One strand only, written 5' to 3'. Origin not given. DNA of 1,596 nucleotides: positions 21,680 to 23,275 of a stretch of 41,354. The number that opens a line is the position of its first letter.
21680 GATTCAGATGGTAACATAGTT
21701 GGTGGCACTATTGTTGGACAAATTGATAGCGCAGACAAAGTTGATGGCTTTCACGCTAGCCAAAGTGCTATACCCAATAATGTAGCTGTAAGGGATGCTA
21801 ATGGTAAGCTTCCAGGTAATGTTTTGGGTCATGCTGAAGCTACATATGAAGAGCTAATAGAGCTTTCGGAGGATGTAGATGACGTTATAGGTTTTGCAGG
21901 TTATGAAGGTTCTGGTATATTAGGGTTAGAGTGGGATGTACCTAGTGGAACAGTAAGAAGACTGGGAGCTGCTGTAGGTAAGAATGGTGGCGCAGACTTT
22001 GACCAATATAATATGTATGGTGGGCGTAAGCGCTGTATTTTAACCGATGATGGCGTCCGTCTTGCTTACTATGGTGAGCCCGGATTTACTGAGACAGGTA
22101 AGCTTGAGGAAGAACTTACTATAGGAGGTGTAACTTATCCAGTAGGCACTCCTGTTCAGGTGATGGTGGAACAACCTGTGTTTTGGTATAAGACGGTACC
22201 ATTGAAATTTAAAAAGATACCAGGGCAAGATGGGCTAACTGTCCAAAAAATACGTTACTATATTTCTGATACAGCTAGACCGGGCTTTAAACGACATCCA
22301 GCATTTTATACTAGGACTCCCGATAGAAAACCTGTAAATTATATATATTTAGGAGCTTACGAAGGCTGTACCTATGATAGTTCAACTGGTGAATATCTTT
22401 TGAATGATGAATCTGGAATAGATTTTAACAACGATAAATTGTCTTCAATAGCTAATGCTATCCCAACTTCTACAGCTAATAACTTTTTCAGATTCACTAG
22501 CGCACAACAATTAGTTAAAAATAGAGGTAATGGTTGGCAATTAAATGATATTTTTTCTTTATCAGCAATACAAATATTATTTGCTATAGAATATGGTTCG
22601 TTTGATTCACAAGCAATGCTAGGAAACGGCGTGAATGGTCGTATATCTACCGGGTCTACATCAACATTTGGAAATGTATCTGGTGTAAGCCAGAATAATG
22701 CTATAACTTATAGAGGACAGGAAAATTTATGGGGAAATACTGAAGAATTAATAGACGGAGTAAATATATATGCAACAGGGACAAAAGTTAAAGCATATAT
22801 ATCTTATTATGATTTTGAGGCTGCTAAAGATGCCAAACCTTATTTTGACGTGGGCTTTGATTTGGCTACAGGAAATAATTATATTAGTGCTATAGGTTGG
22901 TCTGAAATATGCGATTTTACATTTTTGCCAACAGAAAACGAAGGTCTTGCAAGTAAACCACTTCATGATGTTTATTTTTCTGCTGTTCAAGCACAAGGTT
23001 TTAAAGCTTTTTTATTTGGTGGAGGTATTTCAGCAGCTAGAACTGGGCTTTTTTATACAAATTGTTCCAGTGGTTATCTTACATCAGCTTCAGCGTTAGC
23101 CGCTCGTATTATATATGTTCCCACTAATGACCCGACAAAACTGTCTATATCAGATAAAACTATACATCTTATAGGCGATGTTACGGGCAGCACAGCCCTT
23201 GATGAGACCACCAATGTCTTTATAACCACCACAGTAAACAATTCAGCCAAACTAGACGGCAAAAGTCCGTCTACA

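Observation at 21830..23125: C-type-lectin/FGE-like (Mtd-type) receptor-binding domain lies in the middle of the fibre, which looks like two fibres fused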

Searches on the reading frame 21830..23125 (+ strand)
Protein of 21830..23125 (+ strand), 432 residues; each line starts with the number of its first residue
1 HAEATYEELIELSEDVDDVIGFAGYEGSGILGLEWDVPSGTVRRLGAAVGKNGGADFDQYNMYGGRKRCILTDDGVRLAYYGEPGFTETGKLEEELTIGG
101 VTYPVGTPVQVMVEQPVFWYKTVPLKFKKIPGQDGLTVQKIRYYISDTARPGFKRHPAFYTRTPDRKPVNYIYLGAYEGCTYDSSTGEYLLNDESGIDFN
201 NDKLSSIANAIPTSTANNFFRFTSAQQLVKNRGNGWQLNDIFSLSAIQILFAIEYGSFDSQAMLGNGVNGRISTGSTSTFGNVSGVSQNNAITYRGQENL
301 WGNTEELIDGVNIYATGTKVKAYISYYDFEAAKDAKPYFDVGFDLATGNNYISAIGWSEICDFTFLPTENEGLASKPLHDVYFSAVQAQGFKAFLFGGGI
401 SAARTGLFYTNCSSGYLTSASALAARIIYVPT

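Call 6: search_protein_families(library=pfam, proteins=[window:21830-23125:+], max_evalue=1)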
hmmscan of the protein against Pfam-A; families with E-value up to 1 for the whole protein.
window:21830-23125:+ (432 aa): 0 families

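Call 7: search_protein_families(library=phrogs, proteins=[window:21830-23125:+], max_evalue=0.1)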
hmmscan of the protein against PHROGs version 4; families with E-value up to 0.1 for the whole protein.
window:21830-23125:+ (432 aa): 3 families
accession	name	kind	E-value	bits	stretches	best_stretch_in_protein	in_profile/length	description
phrog_5302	-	tail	2.1e-64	219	1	5-431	130-544/548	tail protein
phrog_14959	-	unknown function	5.1e-07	27.9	1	213-427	2279-2484/2494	-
phrog_2889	-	unknown function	0.00038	20.4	1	152-278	106-207/418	-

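Call 8: search_solved_structures(query=window:21830-23125:+, max_evalue=10, show_alignments=3)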
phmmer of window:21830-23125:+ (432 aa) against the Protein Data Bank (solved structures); distinct sequences matched with E-value up to 10: 0.

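Call 11: search_dna_similar(query=window:21830-23125:+, collection=phages, mode=protein, max_rows=40)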
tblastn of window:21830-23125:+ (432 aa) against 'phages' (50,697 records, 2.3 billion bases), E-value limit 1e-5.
Records with a match: 12; places in all: 12; records where one place covers at least 80% of the query: 1.
Best place of each record, by identity: <60% 12.
By first word of the organism name: Clostridium 2; Bacteriophage 2; uncultured 2; Lactobacillus 2; Psychrobacillus 1; Yersinia 1; Synechococcus 1; Methanosarcina 1.
By host as written in the record: - 7; Clostridium_AP sp000509125 DA266 1; Clostridium perfringens 1; Psychrobacillus psychrodurans 1; Synechococcus sp. PCCC-A2c 1; Methanosarcina sp. 1.
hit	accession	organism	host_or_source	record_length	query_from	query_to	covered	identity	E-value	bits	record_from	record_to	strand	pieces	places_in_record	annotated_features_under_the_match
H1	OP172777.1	Clostridium phage CS266P3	Clostridium_AP sp000509125 DA266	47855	33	398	85%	36.6%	2e-65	232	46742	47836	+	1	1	none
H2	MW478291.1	Clostridium phage phiCp-D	Clostridium perfringens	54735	67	368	70%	33.5%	3e-31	132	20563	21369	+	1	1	polysaccharide deacetylase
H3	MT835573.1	Bacteriophage sp.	human fecal samples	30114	91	431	79%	27.9%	4e-18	93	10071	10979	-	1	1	record has no annotation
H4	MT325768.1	Psychrobacillus phage Perkons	Psychrobacillus psychrodurans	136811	57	311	59%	34.2%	3e-19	97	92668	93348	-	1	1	hypothetical protein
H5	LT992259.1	Yersinia phage fEV-1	-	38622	67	313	57%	31.9%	3e-16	87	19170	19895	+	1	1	g27: putative tail fiber protein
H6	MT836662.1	Bacteriophage sp.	human fecal samples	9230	134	398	61%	28.5%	5e-12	74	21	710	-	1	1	record has no annotation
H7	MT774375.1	uncultured phage cr50_1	human feces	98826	32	316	66%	25.9%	1e-7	60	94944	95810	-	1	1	hypothetical protein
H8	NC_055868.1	uncultured phage cr50_1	human feces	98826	32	316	66%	25.9%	1e-7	60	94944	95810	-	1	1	tail protein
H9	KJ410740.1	Synechococcus phage S-EIVl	Synechococcus sp. PCCC-A2c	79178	106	314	48%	29.9%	3e-10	68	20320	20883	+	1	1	hypothetical protein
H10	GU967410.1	Lactobacillus phage LBR48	-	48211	229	375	34%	34.6%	3e-9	65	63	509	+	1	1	none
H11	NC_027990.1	Lactobacillus phage LBR48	-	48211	229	375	34%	34.6%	3e-9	65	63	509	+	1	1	none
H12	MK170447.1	Methanosarcina virus MetMV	Methanosarcina sp.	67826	29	190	38%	30.5%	1e-7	60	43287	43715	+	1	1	hypothetical protein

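Call 12: find_homologous_proteins(query=window:21830-23125:+, max_evalue=0.00001)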
Query window:21830-23125:+ (432 aa): 1143 proteins with E <= 0.00001 among 8000 candidates; the best 120 are listed.
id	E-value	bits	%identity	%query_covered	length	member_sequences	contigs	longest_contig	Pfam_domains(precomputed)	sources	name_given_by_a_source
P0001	1.5e-151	523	78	70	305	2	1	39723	-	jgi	jgi:hypothetical protein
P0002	1.9e-145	503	54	99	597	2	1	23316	PF12571.14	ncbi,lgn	-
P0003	4.6e-141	489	56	94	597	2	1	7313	PF12571.14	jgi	jgi:hypothetical protein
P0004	1.6e-140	487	53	100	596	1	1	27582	PF12571.14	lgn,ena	-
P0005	1.1e-139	484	53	100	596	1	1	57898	PF12571.14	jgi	jgi:hypothetical protein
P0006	2.7e-139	483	53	100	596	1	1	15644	PF12571.14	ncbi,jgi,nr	ncbi:MAG: phage tail protein [Tissierellaceae bacterium]|nr:phage tail protein [Tissierellaceae bact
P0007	4.9e-139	482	55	97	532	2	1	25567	-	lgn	-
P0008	8.8e-139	481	56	91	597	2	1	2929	PF12571.14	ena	-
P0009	3.9e-138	479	53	100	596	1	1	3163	PF12571.14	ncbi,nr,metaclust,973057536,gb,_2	ncbi:MAG: Uncharacterized protein XD91_1799 [Clostridiales bacterium 38_11]|nr:MAG: Uncharacterized 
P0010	4.0e-138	479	54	100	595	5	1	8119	PF12571.14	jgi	jgi:hypothetical protein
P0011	2.5e-137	477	53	100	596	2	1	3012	PF12571.14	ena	-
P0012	2.8e-137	476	52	100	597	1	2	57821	PF12571.14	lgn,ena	-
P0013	1.1e-136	474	53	100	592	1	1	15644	PF12571.14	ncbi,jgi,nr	ncbi:MAG: phage tail protein [Tissierellaceae bacterium]|nr:phage tail protein [Tissierellaceae bact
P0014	1.2e-136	474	53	100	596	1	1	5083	PF12571.14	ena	-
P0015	1.6e-136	474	53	100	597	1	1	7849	PF12571.14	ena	-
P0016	3.2e-136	473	56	92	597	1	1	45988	PF12571.14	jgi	-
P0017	8.5e-136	472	56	92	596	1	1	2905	PF12571.14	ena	-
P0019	4.5e-134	466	53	100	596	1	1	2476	PF12571.14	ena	-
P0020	1.6e-133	464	52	100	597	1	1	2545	PF12571.14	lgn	-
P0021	1.8e-133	464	52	100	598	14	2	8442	PF12571.14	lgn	-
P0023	3.8e-133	463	54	92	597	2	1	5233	PF12571.14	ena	-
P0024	1.8e-132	461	52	100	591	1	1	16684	PF12571.14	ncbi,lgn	-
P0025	7.8e-131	455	53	93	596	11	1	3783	PF12571.14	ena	-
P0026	1.9e-130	454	50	100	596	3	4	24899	PF12571.14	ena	-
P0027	4.6e-128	446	50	100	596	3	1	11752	PF12571.14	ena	-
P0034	2.0e-119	418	49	96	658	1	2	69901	-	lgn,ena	-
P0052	3.9e-97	344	43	99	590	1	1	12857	PF12571.14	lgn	-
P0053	7.9e-97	343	44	100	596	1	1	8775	PF12571.14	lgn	-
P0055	3.8e-96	341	43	99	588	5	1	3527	PF12571.14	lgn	-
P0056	4.3e-96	341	40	69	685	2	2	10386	PF12571.14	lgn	-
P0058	3.1e-95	338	43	99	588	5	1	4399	PF12571.14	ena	-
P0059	6.5e-95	337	46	92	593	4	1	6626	PF12571.14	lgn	-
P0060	4.7e-94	334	40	69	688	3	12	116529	PF12571.14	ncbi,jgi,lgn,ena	jgi:hypothetical protein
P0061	1.0e-93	333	43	99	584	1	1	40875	PF12571.14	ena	-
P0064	2.0e-93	332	45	88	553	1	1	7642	PF12571.14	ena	-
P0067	4.6e-93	331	43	99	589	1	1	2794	PF12571.14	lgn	-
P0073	3.5e-92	328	40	69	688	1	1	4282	PF12571.14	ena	-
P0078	5.2e-92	327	43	99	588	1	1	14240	PF12571.14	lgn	-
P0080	6.6e-92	327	42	99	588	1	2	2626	PF12571.14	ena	-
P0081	9.2e-92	326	42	92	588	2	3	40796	PF12571.14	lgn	-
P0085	1.6e-91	326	42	100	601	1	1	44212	PF12571.14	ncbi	-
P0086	1.8e-91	326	42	99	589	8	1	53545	PF12571.14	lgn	-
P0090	2.6e-91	325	42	99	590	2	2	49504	PF12571.14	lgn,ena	-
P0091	2.9e-91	325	41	99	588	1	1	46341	PF12571.14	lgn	-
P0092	3.2e-91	325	42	99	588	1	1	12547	PF12571.14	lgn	-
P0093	3.3e-91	325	42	100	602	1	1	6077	PF12571.14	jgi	jgi:hypothetical protein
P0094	4.6e-91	324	42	99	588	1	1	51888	PF12571.14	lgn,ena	-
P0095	7.0e-91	324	43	99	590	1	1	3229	PF12571.14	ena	-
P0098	8.2e-91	323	42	100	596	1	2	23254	PF12571.14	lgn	-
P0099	8.3e-91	323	42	99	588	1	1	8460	PF12571.14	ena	-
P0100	8.3e-91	323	43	92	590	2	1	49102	PF12571.14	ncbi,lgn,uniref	ncbi:phage tail protein [Jeotgalibaca porci]|uniref:phage tail-collar fiber domain-containing protei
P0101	9.0e-91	323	42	99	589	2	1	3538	PF12571.14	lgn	-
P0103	9.2e-91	323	43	92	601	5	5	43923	PF12571.14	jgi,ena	-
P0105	1.7e-90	322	42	100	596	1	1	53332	PF12571.14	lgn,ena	-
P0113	3.7e-90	321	42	100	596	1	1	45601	PF12571.14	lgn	-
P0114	3.9e-90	321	42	100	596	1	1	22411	PF12571.14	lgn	-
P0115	4.0e-90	321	41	99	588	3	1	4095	PF12571.14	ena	-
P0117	6.2e-90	320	42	100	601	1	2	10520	PF12571.14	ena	-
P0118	6.5e-90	320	42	100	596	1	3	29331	PF12571.14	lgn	-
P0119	8.0e-90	320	41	99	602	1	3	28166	PF12571.14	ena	-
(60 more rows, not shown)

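Call 13: find_encoding_contigs(protein=P0001, flank=10000, max_places=4)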
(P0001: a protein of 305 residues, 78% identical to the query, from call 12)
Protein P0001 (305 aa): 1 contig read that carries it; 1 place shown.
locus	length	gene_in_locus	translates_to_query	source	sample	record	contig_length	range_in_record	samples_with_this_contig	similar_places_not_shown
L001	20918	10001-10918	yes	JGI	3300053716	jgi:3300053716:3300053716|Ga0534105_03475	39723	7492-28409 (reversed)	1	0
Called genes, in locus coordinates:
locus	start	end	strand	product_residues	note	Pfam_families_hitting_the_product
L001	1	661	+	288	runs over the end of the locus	-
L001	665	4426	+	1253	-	-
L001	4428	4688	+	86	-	-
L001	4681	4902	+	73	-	-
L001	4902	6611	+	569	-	PF03237:Terminase_6N (faint), PF22530:Terminase-T7_RNaseH-like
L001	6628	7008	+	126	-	-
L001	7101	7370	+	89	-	-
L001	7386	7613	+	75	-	PF18454:Mtd_N (weak)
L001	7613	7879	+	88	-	-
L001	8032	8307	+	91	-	-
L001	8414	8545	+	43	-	-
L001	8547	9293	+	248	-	PF18454:Mtd_N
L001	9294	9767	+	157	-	-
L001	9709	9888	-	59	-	-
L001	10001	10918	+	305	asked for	-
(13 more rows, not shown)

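Call 27: predict_structure(alignment_id=A1)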
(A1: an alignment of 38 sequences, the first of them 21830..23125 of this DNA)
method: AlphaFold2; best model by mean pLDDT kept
length: 432 residues; sequences in the alignment: 38
mean_pLDDT: 89.5   pTM: 0.90
mean pLDDT of the five models: 89.5, 89.2, 88.4, 88.1, 88.1
residues with pLDDT >= 90: 312; 70-90: 83; 50-70: 26; < 50: 11
segments of 3 or more residues with pLDDT < 50: 1-3, 18-24
pLDDT, mean of each block of 10 residues (from residue 1): 52 52 62 91 92 95 96 96 95 96 97 98 94 93 94 96 96 96 93 88 96 78 92 96 98 95 87 91 90 94 90 94 96 94 93 92 94 76 88 84 82 83 91 92
secondary structure, 60 per line:
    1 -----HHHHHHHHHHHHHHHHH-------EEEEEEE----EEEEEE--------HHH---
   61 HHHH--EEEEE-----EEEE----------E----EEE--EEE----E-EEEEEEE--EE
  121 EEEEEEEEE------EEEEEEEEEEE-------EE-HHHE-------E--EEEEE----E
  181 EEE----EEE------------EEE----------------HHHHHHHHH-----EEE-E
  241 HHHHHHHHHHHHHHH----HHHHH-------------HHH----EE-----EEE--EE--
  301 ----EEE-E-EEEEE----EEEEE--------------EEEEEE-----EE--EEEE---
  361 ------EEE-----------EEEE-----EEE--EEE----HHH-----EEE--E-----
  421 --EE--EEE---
elements in order: H6-22 E30-36 E41-46 H61-64 E67-71 E77-80 E96-98 E101-103 E110-116 E119-129 E136-146 E171-175 E180-183 E188-190 E203-205 H222-230 E236-238 H241-255 H260-264 E292-294 E305-307 E311-315 E320-324 E339-344 E354-357 E367-369 E381-384 E390-392 E395-397 E410-412 E427-429

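Call 29: fold_search(model_id=the predicted structure, library=pdb)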
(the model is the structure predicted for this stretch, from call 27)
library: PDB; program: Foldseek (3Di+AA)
matches with E <= 10: 122; with E <= 0.001: 3
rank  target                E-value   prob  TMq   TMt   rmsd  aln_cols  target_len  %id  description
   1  5vf4_C                1.2e-06  1.00  0.39  0.43  10.2       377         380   14  Thermus aquaticus variable protein (TaqVP) from diversity-generating retroelements (DGR) (released 2017-05-24)
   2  5vf4_A                1.6e-06  1.00  0.38  0.43  10.9       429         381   12  Thermus aquaticus variable protein (TaqVP) from diversity-generating retroelements (DGR) (released 2017-05-24)
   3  5vf4_D                6.4e-06  1.00  0.35  0.40  11.0       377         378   14  Thermus aquaticus variable protein (TaqVP) from diversity-generating retroelements (DGR) (released 2017-05-24)
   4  1yu4_A                1.1e-03  0.97  0.28  0.32  14.6       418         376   10  Major Tropism Determinant U1 Variant (released 2005-09-20)
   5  1yu1                  2.3e-03  0.93  0.26  0.29  14.8       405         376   10  Major Tropism Determinant P3c Variant (released 2005-09-20)
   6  1yu2                  5.2e-03  0.89  0.27  0.30  12.8       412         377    9  Major Tropism Determinant M1 Variant (released 2005-09-20)
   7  1yu3                  7.3e-03  0.90  0.28  0.32  14.0       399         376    8  Major Tropism Determinant I1 Variant (released 2005-09-20)
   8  1yu0                  1.1e-02  0.84  0.27  0.30  14.2       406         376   10  Major Tropism Determinant P1 Variant (released 2005-09-20)
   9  8wwu_A                7.2e-01  0.01  0.06  0.06  25.0       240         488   10  1-naphthylamine GS in complex with AMP PNP (released 2024-01-03)
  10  8kef_A                9.0e-01  0.02  0.08  0.15  19.8       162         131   12  Cyanophage A-1(L) neck/gp7-terminator (released 2024-04-17)
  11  5nzb                  1.0e+00  0.02  0.04  0.11  20.1       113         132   17  A disulfide switch determines proteolytic resistance in the birch pollen allergen Bet v 2 (released 2017-10-25)
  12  9pr8_A                1.1e+00  0.01  0.05  0.05  17.5       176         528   10  Crystal Structure of the Clostridiodes difficile CspC-CspA heterodimer. (released 2026-01-21)
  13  5nzc_A                1.1e+00  0.01  0.06  0.12  18.2       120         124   17  A disulfide switch determines proteolytic resistance in the birch pollen allergen Bet v 2 (released 2017-10-25)
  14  6iot_B                1.7e+00  0.02  0.06  0.09  16.1       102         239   12  The ligand binding domain of Mlp24 with arginine (released 2019-03-20)
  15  3k90_B                1.8e+00  0.01  0.07  0.11  16.4       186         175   13  The Abscisic acid receptor PYR1 in complex with Abscisic Acid (released 2009-11-10)
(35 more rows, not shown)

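Call 32: find_related_loci(query=A1, collection=viral_contigs, flank=7000)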
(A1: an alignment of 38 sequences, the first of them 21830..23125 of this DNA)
Query A1 (432 aa) in viral_contigs; peptide patterns used: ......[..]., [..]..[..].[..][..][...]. (x = any residue, [..] = any of these).
599 stretches matched a pattern (row limit reached: there are more); 459 encode a relative of the query (tblastn E <= 1e-3); the best 80 are kept; 79 distinct loci.
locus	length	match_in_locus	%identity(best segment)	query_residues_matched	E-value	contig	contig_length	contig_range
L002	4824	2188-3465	70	1-432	0e+0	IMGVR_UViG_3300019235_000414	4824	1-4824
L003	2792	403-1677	69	1-432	0e+0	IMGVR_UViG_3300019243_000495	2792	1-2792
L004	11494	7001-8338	53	2-431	2e-146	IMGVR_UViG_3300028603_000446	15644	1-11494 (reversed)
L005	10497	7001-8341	50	2-431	1e-135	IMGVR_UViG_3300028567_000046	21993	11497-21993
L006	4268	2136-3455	47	1-431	6e-116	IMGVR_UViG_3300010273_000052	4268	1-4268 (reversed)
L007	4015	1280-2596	46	8-431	1e-115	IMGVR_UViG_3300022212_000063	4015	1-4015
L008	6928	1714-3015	46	7-431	1e-113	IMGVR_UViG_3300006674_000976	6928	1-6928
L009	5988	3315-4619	46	6-431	7e-111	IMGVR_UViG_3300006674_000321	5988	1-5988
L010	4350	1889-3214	45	5-431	1e-109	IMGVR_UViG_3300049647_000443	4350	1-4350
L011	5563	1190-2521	42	1-431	1e-100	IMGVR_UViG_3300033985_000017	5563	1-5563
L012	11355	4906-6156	43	2-398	7e-100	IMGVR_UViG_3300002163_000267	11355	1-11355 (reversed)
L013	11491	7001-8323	40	2-429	3e-98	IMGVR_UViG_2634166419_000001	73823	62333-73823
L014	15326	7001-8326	43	8-431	9e-98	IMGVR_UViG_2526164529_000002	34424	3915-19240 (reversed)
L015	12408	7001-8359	41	4-431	8e-98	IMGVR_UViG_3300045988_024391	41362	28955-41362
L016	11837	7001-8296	42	14-431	8e-97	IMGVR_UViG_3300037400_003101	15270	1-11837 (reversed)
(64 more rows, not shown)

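Call 33: find_encoding_contigs(protein=P0005, flank=10000, max_places=2)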
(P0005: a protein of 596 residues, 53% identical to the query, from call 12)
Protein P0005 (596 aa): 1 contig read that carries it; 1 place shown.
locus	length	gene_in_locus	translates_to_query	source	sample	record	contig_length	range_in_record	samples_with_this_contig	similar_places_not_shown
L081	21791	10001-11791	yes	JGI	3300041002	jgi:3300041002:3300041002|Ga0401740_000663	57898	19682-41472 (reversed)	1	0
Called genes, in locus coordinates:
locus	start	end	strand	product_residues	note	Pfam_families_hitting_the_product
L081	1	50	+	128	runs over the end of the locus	-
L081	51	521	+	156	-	PF04883:HK97-gp10_like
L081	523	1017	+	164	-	PF20765:Phage_tail_terminator_8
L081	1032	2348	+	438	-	PF22671:Gp18_domIII_N (weak), PF17481:Phage_sheath_domII, PF04984:Phage_sheath_1, PF17482:Phage_sheath_1C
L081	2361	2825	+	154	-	PF09393:DUF2001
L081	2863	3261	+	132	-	PF08890:Phage_TAC_5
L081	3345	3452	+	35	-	-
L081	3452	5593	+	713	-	PF20155:TMP_3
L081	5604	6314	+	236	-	-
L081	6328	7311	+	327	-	PF24032:YQBQ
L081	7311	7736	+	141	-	PF10844:DUF2577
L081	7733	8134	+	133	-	PF10934:Sheath_initiator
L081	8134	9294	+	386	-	PF04865:Baseplate_J (weak), PF26078:Baseplate_J_M, PF26079:Baseplate_J_C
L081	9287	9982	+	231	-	PF10076:Phage_Mu_Gp48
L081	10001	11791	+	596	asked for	PF12571:Phage_tail_fib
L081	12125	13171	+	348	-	PF00078:RVT_1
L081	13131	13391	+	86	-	-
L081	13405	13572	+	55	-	PF09693:Phage_XkdX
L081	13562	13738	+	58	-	-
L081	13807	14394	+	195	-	PF05105:Phage_holin_4_1 (weak)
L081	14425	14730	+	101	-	-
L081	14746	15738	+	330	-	-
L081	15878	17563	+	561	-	PF00176:SNF2-rel_dom, PF04851:ResIII, PF00271:Helicase_C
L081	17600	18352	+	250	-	-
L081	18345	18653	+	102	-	-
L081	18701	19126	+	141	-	-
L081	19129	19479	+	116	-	-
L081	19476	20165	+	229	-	-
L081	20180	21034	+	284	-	PF13730:HTH_36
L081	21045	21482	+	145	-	-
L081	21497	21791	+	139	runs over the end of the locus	PF03819:MazG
